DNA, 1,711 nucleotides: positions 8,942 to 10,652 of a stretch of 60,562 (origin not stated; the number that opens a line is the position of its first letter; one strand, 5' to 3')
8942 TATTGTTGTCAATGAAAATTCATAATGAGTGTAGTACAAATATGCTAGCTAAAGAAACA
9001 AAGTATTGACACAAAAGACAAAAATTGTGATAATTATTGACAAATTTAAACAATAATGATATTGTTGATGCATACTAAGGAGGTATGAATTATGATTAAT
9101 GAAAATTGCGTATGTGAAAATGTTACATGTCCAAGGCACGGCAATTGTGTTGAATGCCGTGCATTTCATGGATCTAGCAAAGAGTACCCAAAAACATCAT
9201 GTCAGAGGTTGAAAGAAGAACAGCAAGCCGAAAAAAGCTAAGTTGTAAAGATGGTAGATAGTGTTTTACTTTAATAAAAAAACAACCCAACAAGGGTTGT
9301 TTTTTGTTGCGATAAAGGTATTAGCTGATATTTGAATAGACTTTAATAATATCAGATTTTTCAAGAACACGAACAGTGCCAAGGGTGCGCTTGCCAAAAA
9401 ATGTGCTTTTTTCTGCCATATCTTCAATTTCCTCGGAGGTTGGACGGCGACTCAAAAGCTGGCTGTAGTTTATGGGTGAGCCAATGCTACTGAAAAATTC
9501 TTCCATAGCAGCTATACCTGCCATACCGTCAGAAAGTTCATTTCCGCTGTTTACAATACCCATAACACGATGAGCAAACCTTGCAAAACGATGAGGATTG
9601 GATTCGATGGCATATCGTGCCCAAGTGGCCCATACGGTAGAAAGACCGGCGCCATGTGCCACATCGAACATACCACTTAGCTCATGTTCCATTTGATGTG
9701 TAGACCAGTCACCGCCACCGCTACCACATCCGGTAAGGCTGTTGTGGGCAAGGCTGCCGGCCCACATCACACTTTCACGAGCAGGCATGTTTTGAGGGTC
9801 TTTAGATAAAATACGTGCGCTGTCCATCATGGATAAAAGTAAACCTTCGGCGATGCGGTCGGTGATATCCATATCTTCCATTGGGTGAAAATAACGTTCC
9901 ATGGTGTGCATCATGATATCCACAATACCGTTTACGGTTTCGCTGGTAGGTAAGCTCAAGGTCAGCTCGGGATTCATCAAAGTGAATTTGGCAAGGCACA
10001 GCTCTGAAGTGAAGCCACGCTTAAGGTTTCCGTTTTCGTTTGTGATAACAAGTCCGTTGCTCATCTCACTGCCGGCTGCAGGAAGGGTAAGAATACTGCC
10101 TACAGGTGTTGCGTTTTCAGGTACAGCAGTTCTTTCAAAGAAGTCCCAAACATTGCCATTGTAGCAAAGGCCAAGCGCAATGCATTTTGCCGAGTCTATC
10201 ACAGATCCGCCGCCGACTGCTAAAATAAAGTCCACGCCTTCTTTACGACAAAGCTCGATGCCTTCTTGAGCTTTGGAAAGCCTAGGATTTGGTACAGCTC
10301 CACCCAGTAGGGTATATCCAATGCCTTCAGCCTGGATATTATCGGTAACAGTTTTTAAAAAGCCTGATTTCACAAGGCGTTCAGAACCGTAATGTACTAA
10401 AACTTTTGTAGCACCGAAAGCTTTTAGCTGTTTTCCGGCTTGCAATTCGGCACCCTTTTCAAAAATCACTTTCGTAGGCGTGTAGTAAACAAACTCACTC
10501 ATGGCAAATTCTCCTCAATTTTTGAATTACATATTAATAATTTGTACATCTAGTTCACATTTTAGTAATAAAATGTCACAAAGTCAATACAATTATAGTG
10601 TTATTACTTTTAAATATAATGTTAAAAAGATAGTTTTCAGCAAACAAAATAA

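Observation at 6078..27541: AraC-flanked transport/catabolic locus with amplified paralogs and no recognisable substrate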

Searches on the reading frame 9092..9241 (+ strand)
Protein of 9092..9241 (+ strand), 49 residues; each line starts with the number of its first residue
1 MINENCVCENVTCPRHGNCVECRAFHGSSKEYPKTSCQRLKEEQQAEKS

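Call 34: search_protein_families(library=pfam, proteins=[window:9092-9241:+], max_evalue=0.0001)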
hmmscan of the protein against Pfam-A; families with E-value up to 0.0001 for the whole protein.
window:9092-9241:+ (49 aa): 0 families
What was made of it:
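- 9092..9241 (+): Module A: 49-aa Cys-rich ORF with a strong promoter-like site at 9006-9034 and an AAGGAGG ribosome-binding site. No Pfam family (call 34).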

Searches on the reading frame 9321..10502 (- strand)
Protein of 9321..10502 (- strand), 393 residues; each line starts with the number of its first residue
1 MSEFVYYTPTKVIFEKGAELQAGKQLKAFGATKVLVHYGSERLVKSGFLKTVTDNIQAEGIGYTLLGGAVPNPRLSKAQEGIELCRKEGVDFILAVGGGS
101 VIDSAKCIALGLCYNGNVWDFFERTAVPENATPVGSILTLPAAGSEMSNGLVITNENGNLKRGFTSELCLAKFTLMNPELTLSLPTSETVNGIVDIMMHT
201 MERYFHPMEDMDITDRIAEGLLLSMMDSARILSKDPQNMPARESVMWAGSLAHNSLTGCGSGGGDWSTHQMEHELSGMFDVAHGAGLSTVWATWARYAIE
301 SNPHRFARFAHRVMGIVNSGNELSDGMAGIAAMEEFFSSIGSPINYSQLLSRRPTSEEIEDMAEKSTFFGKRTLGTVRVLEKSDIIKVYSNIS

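Call 3: search_protein_families(library=pfam, proteins=[window:9321-10502:-])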
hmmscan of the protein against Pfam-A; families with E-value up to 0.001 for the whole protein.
window:9321-10502:- (393 aa): 3 families
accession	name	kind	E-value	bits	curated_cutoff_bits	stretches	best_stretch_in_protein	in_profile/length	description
PF00465.25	Fe-ADH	-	6.3e-41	140.2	31.3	1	9-178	1-168/168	Iron-containing alcohol dehydrogenase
PF25137.1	ADH_Fe_C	-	1.6e-25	90.4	27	1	189-391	1-192/194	Fe-containing alcohol dehydrogenase family, C-terminal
PF13685.12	Fe-ADH_2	-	1.1e-08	35.6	28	1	15-110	3-95/149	Iron-containing alcohol dehydrogenase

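Call 6: search_protein_families(library=ncbifam, proteins=[window:9321-10502:-], max_evalue=0.00001)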
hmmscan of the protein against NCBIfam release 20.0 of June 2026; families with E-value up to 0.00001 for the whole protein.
window:9321-10502:- (393 aa): 14 families
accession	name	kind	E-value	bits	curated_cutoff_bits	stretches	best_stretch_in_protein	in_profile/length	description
NF011717.0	PRK15138.1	equivalog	1.3e-67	228.5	645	1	1-375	1-369/387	alcohol dehydrogenase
NF041833.1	Fe_ADH_ErcA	equivalog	6.1e-42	144.1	550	1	11-366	10-356/382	alcohol dehydrogenase-like regulatory protein ErcA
NF053866.1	CholDhdGbsBBac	equivalog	2e-41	141.9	550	1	8-390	14-388/392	choline dehydrogenase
NF050025.1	SulfAcetaldRedSarD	equivalog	1.6e-31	109.6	700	1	4-320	3-313/385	sulfoacetaldehyde reductase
TIGR02638.1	lactal_redase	equivalog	3.2e-30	105.2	523.15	1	14-365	12-356/379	lactaldehyde reductase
NF007911.0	PRK10624.1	equivalog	4.4e-30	104.9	537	1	14-392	13-381/382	lactaldehyde reductase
NF058672.1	4HyButDHCUPNE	equivalog_domain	1.9e-27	96.5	500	1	5-316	5-312/378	4-hydroxybutyrate dehydrogenase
NF007363.0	PRK09860.1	equivalog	3.2e-24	85.8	581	1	2-345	2-339/383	L-threonine dehydrogenase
NF010378.0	PRK13805.1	equivalog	3.4e-22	78.1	951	1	8-310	461-768/872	bifunctional acetaldehyde-CoA/alcohol dehydrogenase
NF011998.0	PRK15454.1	equivalog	8.5e-18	64.2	556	1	9-342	27-348/395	ethanolamine utilization ethanol dehydrogenase EutG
TIGR04266.1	NDMA_methanol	equivalog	1.4e-17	63.6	625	1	13-349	20-354/420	NDMA-dependent methanol dehydrogenase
TIGR03405.1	Phn_Fe-ADH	equivalog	7.5e-16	57.9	423.7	1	30-320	23-309/355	iron-containing alcohol dehydrogenase PsrA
NF041822.1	daptide_DH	equivalog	2.4e-11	43.1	300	1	46-253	14-229/363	daptide-type RiPP biosynthesis dehydogenase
NF006941.0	PRK09423.1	subfamily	4.5e-06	25.7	336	0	5-110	4-105/367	glycerol dehydrogenase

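Call 52: find_encoding_contigs(protein=window:9321-10502:-, flank=10000, max_places=4)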
Protein window:9321-10502:- (393 aa): no gene with exactly this product is on record in the collection.
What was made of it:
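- Tried and rejected: Not on record (call 52).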

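Call 53: find_homologous_proteins(query=window:9321-10502:-, max_evalue=1e-100)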
Query window:9321-10502:- (393 aa): 7685 proteins with E <= 1e-100 among 8000 candidates; the best 120 are listed.
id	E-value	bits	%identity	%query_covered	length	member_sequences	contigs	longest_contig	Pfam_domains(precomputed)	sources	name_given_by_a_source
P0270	3.9e-262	887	100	100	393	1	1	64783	PF13685.13,PF25137.1,PF00465.26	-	-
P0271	3.0e-247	838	94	100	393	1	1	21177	PF13685.13,PF25137.1,PF00465.26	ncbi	-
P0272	1.6e-216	737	82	100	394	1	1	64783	PF13685.13,PF25137.1,PF00465.26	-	-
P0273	1.7e-194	664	72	100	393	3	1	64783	PF13685.13,PF25137.1,PF00465.26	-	-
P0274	1.4e-179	615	67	99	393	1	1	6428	PF13685.13,PF25137.1,PF00465.26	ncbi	-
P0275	1.4e-169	582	64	99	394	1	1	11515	PF13685.13,PF25137.1,PF00465.26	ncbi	-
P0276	1.4e-165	569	63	99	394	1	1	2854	PF13685.13,PF25137.1,PF00465.26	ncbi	-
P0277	2.6e-159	548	61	99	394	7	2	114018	PF13685.13,PF25137.1,PF00465.26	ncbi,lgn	ncbi:MAG: iron-containing alcohol dehydrogenase [Bacillota bacterium]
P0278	7.9e-155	534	59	99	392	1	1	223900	PF13685.13,PF25137.1,PF00465.26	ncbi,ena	-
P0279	4.6e-152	524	61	99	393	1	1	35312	PF13685.13,PF25137.1,PF00465.26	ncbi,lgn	-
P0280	3.6e-147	508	59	98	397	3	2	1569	PF13685.13,PF25137.1,PF00465.26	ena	-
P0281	1.4e-145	503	58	99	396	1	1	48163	PF13685.13,PF25137.1,PF00465.26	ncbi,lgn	-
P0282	2.2e-145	503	56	99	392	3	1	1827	PF13685.13,PF25137.1,PF00465.26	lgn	-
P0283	6.0e-145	501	57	99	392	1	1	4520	PF13685.13,PF25137.1,PF00465.26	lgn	-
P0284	1.1e-144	500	56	99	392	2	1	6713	PF13685.13,PF25137.1,PF00465.26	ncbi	-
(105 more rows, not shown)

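Call 54: find_encoding_contigs(protein=P0271, flank=10000, max_places=3)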
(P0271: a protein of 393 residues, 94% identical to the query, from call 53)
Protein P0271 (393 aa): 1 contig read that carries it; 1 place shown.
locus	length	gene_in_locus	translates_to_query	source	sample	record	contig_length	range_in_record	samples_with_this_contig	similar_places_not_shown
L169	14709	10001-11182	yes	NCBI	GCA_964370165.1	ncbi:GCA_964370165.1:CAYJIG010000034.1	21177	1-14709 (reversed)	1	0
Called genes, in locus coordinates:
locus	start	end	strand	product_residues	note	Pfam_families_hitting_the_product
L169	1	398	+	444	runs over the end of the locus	PF03486:HI0933_like (faint), PF07992:Pyr_redox_2, PF13454:NAD_binding_9 (faint), PF13738:Pyr_redox_3, PF13434:Lys_Orn_oxgnase (weak), PF00070:Pyr_redox, PF02737:3HCDH_N (weak), PF02852:Pyr_redox_dim, +2 more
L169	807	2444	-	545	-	PF08447:PAS_3, PF00990:GGDEF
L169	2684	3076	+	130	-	-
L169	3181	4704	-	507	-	PF06161:DUF975, PF06541:ABC_trans_CmpB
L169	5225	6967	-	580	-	PF02733:Dak1, PF02734:Dak2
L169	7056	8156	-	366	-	PF00248:Aldo_ket_red, PF13746:Fer4_18 (faint), PF13183:Fer4_8 (weak), PF13187:Fer4_9, PF13534:Fer4_17 (weak)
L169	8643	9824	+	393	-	PF00465:Fe-ADH, PF13685:Fe-ADH_2, PF25137:ADH_Fe_C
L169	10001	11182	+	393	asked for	PF00465:Fe-ADH, PF13685:Fe-ADH_2, PF25137:ADH_Fe_C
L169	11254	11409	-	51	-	-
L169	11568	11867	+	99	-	PF07876:Dabb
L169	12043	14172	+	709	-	PF01590:GAF (weak), PF00990:GGDEF, PF00563:EAL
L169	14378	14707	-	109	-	?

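Call 55: find_encoding_contigs(protein=P0275, flank=10000, max_places=2)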
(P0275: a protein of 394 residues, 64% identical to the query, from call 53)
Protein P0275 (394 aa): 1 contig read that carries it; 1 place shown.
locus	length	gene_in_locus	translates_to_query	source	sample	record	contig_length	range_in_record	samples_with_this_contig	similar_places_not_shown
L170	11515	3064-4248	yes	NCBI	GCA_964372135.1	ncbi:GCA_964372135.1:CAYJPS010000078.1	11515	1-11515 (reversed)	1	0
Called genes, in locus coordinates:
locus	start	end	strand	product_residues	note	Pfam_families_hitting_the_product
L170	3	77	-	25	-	?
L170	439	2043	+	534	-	PF04205:FMN_bind, PF07992:Pyr_redox_2 (faint), PF01494:FAD_binding_3 (faint), PF03486:HI0933_like, PF00890:FAD_binding_2, PF01266:DAO (faint), PF12831:FAD_oxidored, PF13450:NAD_binding_8 (faint)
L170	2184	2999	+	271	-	PF13673:Acetyltransf_10, PF00583:Acetyltransf_1, PF13508:Acetyltransf_7, PF07366:SnoaL (weak), PF12680:SnoaL_2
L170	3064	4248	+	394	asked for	PF00465:Fe-ADH, PF13685:Fe-ADH_2, PF25137:ADH_Fe_C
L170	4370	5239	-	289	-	PF02311:AraC_binding, PF07883:Cupin_2, PF22200:ExsA_N (weak), PF12833:HTH_18, PF00165:HTH_AraC (weak)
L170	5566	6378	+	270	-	-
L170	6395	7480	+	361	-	PF13343:SBP_bac_6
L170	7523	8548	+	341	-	PF00005:ABC_tran, PF13304:AAA_21 (faint)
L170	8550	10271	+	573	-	PF00528:BPD_transp_1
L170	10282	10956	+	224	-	PF08975:2H-phosphodiest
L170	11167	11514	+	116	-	?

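Call 67: find_encoding_contigs(protein=P0277, flank=8000, max_places=2)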
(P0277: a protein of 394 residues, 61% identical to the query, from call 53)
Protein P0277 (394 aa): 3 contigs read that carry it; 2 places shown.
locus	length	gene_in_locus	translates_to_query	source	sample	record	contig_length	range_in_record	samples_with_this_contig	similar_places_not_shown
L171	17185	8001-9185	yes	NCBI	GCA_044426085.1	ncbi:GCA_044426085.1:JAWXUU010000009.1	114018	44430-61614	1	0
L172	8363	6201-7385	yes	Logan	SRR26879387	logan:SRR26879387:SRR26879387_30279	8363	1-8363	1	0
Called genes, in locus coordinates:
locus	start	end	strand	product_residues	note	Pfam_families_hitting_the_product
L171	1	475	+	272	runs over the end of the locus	-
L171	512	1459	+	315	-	-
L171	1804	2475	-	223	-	PF02390:Methyltransf_4, PF13847:Methyltransf_31 (weak), PF13649:Methyltransf_25 (faint)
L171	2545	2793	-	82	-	PF01084:Ribosomal_S18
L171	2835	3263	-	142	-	PF00436:SSB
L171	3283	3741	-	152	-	PF01250:Ribosomal_S6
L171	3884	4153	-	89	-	PF12116:SpoIIID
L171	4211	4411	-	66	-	PF12668:DUF3791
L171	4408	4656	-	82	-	-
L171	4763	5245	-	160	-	-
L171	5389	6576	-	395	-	PF00465:Fe-ADH, PF13685:Fe-ADH_2, PF25137:ADH_Fe_C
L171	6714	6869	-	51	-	-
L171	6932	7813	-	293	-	-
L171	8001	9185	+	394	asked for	PF00465:Fe-ADH, PF13685:Fe-ADH_2, PF25137:ADH_Fe_C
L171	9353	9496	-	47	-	-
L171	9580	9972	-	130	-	PF03479:PCC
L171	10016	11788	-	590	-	PF07969:Amidohydro_3 (faint), PF01979:Amidohydro_1, PF13382:Adenine_deam_C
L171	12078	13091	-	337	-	PF03773:ArsP_1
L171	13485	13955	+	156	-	PF01243:PNPOx_N, PF12900:Pyridox_ox_2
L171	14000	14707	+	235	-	PF00037:Fer4, PF12797:Fer4_2 (weak), PF12837:Fer4_6 (weak), PF13237:Fer4_10, PF14697:Fer4_21, PF12838:Fer4_7, PF13187:Fer4_9 (weak), PF27217:AF_0155, +1 more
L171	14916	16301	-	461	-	PF01266:DAO (weak), PF03486:HI0933_like (faint), PF07992:Pyr_redox_2 (faint), PF12831:FAD_oxidored (faint), PF13738:Pyr_redox_3 (faint), PF00890:FAD_binding_2, PF21688:FAD-depend_C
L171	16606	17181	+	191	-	PF14512:TM1586_NiRdase (faint), PF00881:Nitroreductase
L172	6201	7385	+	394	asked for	PF00465:Fe-ADH, PF13685:Fe-ADH_2, PF25137:ADH_Fe_C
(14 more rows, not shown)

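Call 68: find_encoding_contigs(protein=P0274, flank=8000, max_places=2)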
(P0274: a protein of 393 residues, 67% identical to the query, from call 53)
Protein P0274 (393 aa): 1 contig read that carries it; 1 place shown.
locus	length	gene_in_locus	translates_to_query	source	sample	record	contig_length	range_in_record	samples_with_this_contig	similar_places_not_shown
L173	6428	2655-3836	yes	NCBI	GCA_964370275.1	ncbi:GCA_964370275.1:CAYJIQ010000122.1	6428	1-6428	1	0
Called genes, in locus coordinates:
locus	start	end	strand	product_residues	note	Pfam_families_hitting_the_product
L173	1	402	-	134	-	?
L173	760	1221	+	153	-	PF01243:PNPOx_N, PF12900:Pyridox_ox_2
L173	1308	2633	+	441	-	PF01645:Glu_synthase, PF01070:FMN_dh (weak), PF00478:IMPDH (weak)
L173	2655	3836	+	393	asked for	PF00465:Fe-ADH, PF13685:Fe-ADH_2, PF25137:ADH_Fe_C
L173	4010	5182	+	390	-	PF00266:Aminotran_5, PF01212:Beta_elim_lyase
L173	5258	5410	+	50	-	-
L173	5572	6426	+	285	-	?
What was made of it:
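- Neighbours of the closest ADH homologs differ from locus to locus (calls 55, 67, 68).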
